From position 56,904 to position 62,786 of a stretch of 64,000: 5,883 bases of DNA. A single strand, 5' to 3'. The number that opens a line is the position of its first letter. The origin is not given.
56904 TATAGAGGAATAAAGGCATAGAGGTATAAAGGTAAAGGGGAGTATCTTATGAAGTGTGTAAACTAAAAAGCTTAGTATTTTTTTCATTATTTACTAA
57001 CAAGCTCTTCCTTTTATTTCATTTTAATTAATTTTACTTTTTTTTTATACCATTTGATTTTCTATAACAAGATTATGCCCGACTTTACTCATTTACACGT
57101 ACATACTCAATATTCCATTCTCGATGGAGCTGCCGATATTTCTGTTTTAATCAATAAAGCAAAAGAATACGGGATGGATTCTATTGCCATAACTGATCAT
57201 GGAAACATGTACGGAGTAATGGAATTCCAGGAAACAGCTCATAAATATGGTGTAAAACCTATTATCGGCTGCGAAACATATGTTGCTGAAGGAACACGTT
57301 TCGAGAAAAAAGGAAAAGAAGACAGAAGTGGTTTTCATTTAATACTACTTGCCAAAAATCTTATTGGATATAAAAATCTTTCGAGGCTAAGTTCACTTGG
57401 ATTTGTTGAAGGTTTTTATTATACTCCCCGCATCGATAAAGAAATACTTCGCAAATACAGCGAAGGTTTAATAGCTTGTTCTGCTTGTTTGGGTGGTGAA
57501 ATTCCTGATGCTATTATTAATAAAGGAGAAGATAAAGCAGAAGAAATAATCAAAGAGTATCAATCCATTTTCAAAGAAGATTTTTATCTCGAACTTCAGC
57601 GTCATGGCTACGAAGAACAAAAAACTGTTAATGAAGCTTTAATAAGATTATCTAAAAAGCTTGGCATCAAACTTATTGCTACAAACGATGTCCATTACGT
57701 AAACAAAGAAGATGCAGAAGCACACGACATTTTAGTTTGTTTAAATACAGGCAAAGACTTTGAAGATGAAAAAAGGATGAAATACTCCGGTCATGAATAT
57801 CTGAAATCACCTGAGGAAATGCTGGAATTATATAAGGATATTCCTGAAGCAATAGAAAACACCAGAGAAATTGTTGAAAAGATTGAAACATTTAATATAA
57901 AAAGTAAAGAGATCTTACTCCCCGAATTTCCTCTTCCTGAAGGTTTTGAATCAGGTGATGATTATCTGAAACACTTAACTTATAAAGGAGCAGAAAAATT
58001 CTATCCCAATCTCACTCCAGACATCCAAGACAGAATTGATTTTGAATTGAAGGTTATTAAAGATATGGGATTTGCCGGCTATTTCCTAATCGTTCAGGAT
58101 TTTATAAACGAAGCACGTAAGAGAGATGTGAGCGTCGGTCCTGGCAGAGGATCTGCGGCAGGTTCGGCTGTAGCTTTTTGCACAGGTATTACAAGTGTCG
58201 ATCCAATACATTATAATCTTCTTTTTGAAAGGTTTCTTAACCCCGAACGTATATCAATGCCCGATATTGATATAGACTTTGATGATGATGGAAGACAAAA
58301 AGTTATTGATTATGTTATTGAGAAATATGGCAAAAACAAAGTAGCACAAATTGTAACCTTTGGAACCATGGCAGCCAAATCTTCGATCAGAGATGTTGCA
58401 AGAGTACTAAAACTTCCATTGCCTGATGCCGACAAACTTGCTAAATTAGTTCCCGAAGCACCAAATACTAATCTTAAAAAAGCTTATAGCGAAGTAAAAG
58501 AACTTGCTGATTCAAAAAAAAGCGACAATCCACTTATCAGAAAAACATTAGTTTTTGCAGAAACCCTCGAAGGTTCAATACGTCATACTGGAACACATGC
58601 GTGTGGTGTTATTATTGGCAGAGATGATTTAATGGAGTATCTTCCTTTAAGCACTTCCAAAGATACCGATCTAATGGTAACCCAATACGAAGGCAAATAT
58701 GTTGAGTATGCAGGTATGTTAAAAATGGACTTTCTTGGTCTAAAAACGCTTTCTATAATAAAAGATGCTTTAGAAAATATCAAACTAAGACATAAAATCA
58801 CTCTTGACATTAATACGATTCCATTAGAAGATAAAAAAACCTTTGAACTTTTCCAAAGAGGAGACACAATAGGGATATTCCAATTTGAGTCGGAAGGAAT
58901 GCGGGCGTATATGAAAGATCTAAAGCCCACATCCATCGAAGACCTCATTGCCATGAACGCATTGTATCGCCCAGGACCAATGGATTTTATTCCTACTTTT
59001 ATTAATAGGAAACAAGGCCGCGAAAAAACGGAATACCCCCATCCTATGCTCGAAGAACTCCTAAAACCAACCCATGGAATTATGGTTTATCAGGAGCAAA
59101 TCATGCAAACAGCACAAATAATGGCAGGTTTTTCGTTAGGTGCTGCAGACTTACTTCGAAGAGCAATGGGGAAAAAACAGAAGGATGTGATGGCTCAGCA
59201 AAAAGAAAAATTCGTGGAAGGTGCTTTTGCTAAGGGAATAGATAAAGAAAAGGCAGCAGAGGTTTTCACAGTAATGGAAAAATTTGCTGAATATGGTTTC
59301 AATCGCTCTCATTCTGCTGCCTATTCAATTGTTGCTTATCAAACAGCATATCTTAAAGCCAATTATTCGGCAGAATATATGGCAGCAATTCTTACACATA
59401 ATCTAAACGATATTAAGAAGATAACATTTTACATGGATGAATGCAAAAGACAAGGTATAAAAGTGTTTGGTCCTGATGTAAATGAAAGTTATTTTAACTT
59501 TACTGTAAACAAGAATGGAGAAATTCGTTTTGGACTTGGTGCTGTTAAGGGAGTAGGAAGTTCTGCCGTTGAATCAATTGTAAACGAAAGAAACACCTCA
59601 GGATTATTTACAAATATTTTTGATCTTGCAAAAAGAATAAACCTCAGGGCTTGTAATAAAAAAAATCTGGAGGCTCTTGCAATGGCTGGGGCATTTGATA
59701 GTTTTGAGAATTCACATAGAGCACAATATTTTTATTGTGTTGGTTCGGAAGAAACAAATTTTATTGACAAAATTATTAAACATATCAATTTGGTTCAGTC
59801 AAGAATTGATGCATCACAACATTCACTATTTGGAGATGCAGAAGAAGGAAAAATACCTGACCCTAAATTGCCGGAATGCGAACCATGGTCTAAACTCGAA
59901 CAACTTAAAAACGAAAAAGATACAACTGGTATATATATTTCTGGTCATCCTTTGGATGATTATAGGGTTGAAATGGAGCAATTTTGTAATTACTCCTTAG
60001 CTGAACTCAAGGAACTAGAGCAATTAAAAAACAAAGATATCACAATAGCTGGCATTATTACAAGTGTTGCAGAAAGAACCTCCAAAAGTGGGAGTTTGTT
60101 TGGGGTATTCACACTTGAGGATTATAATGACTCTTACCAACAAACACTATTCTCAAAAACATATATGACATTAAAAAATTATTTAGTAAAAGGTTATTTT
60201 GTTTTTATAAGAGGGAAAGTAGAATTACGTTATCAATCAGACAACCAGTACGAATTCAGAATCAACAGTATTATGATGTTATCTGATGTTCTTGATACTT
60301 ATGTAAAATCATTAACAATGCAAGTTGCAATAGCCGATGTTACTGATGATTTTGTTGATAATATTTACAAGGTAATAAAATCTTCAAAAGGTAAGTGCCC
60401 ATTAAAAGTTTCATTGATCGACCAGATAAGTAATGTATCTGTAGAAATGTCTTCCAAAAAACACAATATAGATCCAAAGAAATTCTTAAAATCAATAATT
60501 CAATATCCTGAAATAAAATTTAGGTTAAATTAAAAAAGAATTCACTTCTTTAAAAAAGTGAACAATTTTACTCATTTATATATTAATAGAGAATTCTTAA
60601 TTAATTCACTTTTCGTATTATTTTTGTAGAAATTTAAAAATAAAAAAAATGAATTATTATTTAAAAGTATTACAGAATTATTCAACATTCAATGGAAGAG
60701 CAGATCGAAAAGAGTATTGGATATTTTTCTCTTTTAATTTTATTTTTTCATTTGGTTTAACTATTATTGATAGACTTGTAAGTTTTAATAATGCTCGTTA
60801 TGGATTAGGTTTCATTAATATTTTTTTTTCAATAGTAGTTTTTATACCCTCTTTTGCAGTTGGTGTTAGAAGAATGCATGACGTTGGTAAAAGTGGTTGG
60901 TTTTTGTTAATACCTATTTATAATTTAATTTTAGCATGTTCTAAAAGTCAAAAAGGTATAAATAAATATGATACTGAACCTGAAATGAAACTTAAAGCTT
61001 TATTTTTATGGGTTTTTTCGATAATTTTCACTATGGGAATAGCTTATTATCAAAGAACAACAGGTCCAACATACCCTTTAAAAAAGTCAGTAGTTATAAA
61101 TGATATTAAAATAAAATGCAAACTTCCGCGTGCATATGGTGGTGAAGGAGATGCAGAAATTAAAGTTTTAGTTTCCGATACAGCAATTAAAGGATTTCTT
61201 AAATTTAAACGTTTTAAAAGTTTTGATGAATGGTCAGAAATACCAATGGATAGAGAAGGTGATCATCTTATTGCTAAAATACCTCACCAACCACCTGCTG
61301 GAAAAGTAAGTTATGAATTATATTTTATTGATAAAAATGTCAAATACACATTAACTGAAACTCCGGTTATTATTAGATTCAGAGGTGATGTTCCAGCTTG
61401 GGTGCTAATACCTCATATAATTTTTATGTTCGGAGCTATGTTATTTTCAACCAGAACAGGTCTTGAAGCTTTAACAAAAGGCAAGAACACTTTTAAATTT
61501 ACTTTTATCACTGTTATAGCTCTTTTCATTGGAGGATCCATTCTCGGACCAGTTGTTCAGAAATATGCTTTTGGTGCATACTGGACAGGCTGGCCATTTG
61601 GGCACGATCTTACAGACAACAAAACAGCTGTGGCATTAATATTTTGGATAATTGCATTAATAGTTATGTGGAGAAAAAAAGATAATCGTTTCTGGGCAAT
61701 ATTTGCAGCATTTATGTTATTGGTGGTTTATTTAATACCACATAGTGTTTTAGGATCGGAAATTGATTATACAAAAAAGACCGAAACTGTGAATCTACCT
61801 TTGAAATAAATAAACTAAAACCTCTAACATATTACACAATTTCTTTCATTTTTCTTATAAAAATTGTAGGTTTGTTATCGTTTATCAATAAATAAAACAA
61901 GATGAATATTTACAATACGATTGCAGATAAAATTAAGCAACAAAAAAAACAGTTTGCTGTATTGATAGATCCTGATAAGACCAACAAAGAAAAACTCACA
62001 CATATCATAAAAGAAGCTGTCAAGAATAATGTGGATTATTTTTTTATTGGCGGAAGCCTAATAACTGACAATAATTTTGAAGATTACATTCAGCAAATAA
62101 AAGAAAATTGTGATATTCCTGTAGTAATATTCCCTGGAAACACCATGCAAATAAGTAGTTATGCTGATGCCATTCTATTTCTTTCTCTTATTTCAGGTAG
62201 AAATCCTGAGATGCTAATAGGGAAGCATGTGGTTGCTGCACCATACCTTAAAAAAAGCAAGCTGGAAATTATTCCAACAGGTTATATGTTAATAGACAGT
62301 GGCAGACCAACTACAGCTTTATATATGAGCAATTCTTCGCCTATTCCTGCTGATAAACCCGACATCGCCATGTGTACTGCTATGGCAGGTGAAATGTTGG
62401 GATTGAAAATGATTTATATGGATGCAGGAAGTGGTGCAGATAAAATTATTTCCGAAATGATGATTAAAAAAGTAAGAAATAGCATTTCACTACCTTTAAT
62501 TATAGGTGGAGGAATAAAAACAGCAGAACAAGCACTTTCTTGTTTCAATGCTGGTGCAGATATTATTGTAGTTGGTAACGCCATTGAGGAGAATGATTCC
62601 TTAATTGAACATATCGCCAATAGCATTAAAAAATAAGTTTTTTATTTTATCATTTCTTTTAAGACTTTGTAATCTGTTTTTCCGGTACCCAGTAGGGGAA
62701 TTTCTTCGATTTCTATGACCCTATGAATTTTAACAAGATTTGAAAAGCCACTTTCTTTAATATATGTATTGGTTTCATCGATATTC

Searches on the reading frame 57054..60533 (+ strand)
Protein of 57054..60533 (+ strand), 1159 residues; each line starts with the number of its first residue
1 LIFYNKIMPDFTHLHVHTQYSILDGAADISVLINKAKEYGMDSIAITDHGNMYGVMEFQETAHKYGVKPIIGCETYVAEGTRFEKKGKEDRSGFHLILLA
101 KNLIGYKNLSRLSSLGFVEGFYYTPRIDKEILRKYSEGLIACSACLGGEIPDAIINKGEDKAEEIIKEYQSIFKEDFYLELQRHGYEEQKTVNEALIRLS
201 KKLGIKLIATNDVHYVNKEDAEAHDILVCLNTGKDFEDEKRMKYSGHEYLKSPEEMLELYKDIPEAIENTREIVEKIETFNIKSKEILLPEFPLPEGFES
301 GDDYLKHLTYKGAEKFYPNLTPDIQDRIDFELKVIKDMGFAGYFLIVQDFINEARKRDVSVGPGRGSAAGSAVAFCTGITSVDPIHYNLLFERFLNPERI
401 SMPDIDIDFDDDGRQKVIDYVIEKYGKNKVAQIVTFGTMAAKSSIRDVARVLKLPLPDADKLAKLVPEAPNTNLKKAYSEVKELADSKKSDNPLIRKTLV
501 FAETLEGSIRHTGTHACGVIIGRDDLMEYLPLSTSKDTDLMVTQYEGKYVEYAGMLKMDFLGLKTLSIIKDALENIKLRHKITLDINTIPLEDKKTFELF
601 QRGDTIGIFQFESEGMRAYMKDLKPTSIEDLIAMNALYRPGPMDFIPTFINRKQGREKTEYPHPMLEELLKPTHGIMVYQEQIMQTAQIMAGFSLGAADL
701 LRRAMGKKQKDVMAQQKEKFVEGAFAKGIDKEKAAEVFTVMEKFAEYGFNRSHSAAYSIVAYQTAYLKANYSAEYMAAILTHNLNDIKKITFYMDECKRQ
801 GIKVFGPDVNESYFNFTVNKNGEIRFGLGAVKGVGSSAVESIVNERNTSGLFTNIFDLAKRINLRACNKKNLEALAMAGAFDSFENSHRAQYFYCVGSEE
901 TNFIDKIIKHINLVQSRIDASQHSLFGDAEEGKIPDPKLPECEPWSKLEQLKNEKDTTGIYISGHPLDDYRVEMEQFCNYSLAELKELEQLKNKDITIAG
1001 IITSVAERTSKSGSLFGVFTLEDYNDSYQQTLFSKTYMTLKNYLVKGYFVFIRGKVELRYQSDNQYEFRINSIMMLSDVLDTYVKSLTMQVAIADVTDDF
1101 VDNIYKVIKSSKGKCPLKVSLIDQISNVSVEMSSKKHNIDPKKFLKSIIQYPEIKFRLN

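Call 11: search_protein_families(library=pfam, proteins=[window:57054-60533:+], max_evalue=0.01)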
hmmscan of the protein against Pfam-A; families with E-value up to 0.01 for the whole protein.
window:57054-60533:+ (1159 aa): 6 families
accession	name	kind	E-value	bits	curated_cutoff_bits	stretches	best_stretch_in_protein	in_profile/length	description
PF07733.18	DNA_pol3_alpha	-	9.6e-99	330.6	23.9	1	303-562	1-260/260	Bacterial DNA polymerase III alpha NTPase domain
PF17657.6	DNA_pol3_finger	-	7.4e-69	230.8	22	1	565-727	1-165/166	Bacterial DNA polymerase III alpha subunit finger domain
PF02811.25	PHP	-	5.6e-58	196.3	26.4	1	13-184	1-164/164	PHP domain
PF14579.12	HHH_6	-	1.2e-29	102.8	25.6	1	801-891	1-89/90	Helix-hairpin-helix motif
PF01336.31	tRNA_anti-codon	-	1e-08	35.4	27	1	996-1075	1-74/75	OB-fold nucleic acid binding domain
PF13742.12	tRNA_anti_2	-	0.0011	19.6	27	1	990-1073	16-94/95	OB-fold nucleic acid binding domain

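Call 36: find_related_loci(query=window:57075-60533:+, collection=metagenome_contigs, flank=10000)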
Query window:57075-60533:+ (1152 aa) in metagenome_contigs; peptide patterns used: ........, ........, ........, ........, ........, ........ (x = any residue, [..] = any of these).
600 stretches matched a pattern (row limit reached: there are more); 560 encode a relative of the query (tblastn E <= 1e-3); the best 80 are kept; 80 distinct loci.
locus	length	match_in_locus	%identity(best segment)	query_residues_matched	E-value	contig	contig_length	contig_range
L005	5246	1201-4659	62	1-1152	0e+0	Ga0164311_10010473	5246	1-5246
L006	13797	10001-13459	59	1-1152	0e+0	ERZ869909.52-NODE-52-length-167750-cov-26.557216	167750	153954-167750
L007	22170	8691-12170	56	1-1152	0e+0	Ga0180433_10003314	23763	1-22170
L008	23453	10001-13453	55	3-1152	0e+0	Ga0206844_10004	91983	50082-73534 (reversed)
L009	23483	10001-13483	55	1-1152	0e+0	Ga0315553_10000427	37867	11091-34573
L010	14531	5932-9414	53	1-1152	0e+0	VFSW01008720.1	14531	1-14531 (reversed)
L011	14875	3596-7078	53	1-1152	0e+0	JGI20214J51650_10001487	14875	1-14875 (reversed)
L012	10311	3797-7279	53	1-1152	0e+0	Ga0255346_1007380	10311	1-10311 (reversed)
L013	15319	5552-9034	53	1-1152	0e+0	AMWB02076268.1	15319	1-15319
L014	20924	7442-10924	52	1-1152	0e+0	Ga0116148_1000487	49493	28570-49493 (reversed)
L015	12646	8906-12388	52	1-1152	0e+0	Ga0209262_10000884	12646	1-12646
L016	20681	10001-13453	52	4-1140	0e+0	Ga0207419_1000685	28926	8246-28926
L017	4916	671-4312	50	1-1152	0e+0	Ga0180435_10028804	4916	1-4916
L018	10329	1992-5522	49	4-1133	0e+0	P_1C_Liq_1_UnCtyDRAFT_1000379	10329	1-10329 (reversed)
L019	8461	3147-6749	47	4-1152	0e+0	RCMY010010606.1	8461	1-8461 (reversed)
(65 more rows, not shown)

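Call 42: find_homologous_proteins(query=window:57075-60533:+, max_evalue=1e-100)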
Query window:57075-60533:+ (1152 aa): 8000 proteins with E <= 1e-100 among 8000 candidates; the best 120 are listed.
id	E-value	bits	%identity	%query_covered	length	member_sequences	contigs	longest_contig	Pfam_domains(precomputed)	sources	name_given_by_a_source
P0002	0.0e+0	2604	100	100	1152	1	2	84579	PF02811.27,PF14579.13,PF01336.32,PF17657.7,PF07733.19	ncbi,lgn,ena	-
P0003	0.0e+0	2215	82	100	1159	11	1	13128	PF02811.27,PF14579.13,PF01336.32,PF17657.7,PF07733.19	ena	-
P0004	0.0e+0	2179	81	100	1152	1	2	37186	PF02811.27,PF14579.13,PF01336.32,PF17657.7,PF07733.19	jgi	jgi:DNA polymerase-3 subunit alpha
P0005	0.0e+0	1791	66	100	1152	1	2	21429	PF02811.27,PF14579.13,PF01336.32,PF17657.7,PF07733.19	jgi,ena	-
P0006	0.0e+0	1775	66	100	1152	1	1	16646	PF02811.27,PF14579.13,PF01336.32,PF17657.7,PF07733.19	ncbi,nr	ncbi:MAG: DNA polymerase III subunit alpha [Bacteroidales bacterium]|nr:DNA polymerase III subunit a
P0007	0.0e+0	1761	66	100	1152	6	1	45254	PF02811.27,PF14579.13,PF01336.32,PF17657.7,PF07733.19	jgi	jgi:DNA polymerase-3 subunit alpha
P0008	0.0e+0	1757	65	100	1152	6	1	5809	PF02811.27,PF14579.13,PF01336.32,PF17657.7,PF07733.19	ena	-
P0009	0.0e+0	1743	65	100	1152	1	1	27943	PF02811.27,PF14579.13,PF01336.32,PF17657.7,PF07733.19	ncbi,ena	-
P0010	0.0e+0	1742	65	100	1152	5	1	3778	PF02811.27,PF14579.13,PF01336.32,PF17657.7,PF07733.19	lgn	-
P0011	0.0e+0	1738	65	100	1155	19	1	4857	PF02811.27,PF14579.13,PF01336.32,PF17657.7,PF07733.19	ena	-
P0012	0.0e+0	1737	65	100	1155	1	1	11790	PF02811.27,PF14579.13,PF01336.32,PF17657.7,PF07733.19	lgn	-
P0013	0.0e+0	1736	64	100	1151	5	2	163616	PF02811.27,PF14579.13,PF01336.32,PF17657.7,PF07733.19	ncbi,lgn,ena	ncbi:MAG: DNA polymerase III subunit alpha [Bacteroidales bacterium]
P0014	0.0e+0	1735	65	100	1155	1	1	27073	PF02811.27,PF14579.13,PF01336.32,PF17657.7,PF07733.19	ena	-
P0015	0.0e+0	1735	64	100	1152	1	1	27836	PF02811.27,PF14579.13,PF01336.32,PF17657.7,PF07733.19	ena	-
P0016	0.0e+0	1735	65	100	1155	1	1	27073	PF02811.27,PF14579.13,PF01336.32,PF17657.7,PF07733.19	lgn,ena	-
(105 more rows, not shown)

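Call 43: find_encoding_contigs(protein=P0004, flank=10000, max_places=4)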
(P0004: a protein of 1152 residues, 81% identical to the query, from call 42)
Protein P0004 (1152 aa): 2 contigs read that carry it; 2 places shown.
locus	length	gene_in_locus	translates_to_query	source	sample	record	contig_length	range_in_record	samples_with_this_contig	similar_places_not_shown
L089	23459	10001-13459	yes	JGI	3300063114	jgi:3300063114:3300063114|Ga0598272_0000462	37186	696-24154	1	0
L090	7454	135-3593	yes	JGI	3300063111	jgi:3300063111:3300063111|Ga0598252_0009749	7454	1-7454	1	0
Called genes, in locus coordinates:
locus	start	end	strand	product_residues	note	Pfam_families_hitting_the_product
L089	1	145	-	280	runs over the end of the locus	?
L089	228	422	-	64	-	PF01165:Ribosomal_S21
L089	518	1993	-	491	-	PF01546:Peptidase_M20, PF07687:M20_dimer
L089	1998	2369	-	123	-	PF05402:PqqD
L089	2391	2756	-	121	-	PF04020:Phage_holin_4_2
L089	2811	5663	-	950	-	-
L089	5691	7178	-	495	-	PF28492:Beta_helix_4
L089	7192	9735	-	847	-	PF13620:CarboxypepD_reg, PF13715:CarbopepD_reg_2, PF07715:Plug (weak)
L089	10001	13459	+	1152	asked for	PF02811:PHP, PF07733:DNA_pol3_alpha, PF17657:DNA_pol3_finger, PF14579:HHH_6, PF01336:tRNA_anti-codon (weak)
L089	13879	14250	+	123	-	PF13366:PDDEXK_3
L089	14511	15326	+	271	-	-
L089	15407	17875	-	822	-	PF13620:CarboxypepD_reg, PF13715:CarbopepD_reg_2, PF00593:TonB_dep_Rec_b-barrel, PF14905:OMP_b-brl_3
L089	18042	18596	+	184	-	-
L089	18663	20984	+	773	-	PF02838:Glyco_hydro_20b, PF00728:Glyco_hydro_20, PF13290:CHB_HEX_C_1, PF13287:Fn3_assoc, PF00754:F5_F8_type_C (weak)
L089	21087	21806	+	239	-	PF03932:CutC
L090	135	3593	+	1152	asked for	PF02811:PHP, PF07733:DNA_pol3_alpha, PF17657:DNA_pol3_finger, PF14579:HHH_6, PF01336:tRNA_anti-codon (weak)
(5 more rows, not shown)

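Call 44: find_encoding_contigs(protein=P0003, flank=10000, max_places=4)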
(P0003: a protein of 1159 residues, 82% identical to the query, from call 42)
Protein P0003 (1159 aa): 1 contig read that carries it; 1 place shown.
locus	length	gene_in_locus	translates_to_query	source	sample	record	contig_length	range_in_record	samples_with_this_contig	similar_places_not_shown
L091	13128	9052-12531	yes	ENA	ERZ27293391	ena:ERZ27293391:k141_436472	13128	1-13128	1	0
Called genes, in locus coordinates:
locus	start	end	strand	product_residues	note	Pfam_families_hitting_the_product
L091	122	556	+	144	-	PF01797:Y1_Tnp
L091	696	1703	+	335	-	PF02424:ApbE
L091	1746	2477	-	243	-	PF08291:Peptidase_M15_3, PF05951:Peptidase_M15_2 (weak)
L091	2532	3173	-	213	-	PF00730:HhH-GPD, PF00633:HHH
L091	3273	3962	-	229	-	PF01564:Spermine_synth, PF13847:Methyltransf_31, PF08241:Methyltransf_11 (faint)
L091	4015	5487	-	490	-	PF25302:NADase_transloc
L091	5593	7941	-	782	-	PF08126:Propeptide_C25, PF01364:Peptidase_C25, PF18962:Por_Secre_tail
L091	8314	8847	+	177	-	-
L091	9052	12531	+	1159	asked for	PF02811:PHP, PF07733:DNA_pol3_alpha, PF17657:DNA_pol3_finger, PF14579:HHH_6, PF01336:tRNA_anti-codon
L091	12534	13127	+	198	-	?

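Call 74: find_encoding_contigs(protein=P0002, flank=3000, max_places=6)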
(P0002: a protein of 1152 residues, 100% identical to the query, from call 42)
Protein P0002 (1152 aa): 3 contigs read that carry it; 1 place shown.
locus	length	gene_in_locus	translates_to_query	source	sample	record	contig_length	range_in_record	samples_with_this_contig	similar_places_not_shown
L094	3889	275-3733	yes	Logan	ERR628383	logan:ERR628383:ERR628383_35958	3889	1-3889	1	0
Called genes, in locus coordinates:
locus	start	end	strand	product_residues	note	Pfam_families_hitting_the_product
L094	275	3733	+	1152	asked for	PF02811:PHP, PF07733:DNA_pol3_alpha, PF17657:DNA_pol3_finger, PF14579:HHH_6, PF01336:tRNA_anti-codon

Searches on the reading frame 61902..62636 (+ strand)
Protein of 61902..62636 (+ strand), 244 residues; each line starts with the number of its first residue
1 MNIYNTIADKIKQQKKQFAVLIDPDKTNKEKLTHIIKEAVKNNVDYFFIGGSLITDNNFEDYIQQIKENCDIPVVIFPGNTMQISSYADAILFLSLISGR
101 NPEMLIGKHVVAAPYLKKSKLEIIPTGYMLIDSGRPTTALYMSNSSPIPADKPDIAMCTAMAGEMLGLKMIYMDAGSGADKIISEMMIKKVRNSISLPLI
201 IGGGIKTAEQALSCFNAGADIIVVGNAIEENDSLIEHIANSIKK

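Call 40: find_encoding_contigs(protein=window:61902-62636:+, flank=10000, max_places=4)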
Protein window:61902-62636:+ (244 aa): 4 contigs read that carry it; 2 places shown.
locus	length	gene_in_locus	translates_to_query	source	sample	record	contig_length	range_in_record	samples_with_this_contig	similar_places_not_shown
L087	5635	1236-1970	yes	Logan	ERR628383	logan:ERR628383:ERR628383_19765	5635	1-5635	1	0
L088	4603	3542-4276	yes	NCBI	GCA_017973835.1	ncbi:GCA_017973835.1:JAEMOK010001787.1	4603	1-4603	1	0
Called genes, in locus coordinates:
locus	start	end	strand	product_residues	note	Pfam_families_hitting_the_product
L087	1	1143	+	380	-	?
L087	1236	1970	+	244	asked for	PF00478:IMPDH (faint), PF01884:PcrB, PF01207:Dus (faint), PF00977:His_biosynth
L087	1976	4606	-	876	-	PF01553:Acyltransferase, PF00550:PP-binding (weak), PF00501:AMP-binding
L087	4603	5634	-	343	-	?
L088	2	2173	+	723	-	?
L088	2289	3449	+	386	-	PF05656:DUF805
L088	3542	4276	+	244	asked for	PF00478:IMPDH (faint), PF01884:PcrB, PF01207:Dus (faint), PF00977:His_biosynth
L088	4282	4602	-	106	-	?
